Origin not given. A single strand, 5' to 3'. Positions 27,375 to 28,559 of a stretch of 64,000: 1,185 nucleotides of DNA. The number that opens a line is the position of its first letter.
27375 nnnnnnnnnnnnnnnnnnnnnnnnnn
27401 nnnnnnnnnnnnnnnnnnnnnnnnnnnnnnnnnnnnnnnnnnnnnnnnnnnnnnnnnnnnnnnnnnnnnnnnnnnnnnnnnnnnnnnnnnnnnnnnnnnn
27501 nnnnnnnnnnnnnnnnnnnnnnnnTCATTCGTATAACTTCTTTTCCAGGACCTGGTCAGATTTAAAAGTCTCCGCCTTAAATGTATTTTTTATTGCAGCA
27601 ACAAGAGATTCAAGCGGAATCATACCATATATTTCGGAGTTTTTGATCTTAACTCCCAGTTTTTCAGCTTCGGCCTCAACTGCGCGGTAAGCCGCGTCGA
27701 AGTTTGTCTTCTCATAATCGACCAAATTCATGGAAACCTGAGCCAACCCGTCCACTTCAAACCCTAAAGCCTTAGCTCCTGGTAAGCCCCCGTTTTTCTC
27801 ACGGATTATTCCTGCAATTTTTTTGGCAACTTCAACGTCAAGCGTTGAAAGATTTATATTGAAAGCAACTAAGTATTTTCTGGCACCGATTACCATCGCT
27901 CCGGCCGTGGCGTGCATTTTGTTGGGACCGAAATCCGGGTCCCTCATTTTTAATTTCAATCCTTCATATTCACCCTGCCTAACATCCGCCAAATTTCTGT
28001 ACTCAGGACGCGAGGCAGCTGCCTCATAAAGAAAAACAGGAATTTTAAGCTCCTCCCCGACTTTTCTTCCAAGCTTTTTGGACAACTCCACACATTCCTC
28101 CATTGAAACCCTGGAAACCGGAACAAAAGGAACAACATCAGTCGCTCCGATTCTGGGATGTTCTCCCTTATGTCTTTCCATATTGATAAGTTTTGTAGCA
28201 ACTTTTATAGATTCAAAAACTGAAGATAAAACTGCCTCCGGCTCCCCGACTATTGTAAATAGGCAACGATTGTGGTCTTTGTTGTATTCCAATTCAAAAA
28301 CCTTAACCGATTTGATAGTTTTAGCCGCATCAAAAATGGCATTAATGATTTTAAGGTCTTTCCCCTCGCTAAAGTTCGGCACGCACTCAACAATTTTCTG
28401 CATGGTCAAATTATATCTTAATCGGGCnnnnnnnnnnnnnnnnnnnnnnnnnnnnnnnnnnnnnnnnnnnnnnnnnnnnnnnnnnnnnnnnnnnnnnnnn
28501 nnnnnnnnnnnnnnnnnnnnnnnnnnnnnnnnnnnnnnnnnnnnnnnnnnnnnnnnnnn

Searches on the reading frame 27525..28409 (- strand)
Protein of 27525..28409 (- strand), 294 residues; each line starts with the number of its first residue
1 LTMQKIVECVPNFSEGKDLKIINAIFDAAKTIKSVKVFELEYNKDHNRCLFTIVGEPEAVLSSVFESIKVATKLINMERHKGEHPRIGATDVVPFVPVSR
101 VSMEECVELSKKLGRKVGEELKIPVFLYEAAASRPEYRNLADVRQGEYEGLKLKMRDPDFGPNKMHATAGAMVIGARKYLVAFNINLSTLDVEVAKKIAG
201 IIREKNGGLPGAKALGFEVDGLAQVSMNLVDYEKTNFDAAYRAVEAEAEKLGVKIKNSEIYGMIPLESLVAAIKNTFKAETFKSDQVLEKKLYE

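Call 39: search_protein_families(library=pfam, proteins=[window:27525-28409:-], max_evalue=0.0001)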
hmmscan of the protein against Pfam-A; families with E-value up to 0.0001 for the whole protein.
window:27525-28409:- (294 aa): 2 families
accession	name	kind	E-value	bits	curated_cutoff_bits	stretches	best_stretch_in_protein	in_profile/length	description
PF07837.17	FTCD_N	-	1.3e-68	230.6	27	1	6-177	1-176/176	Formiminotransferase domain, N-terminal subdomain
PF02971.19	FTCD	-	6.4e-22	78.5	24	1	179-279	1-109/145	Formiminotransferase domain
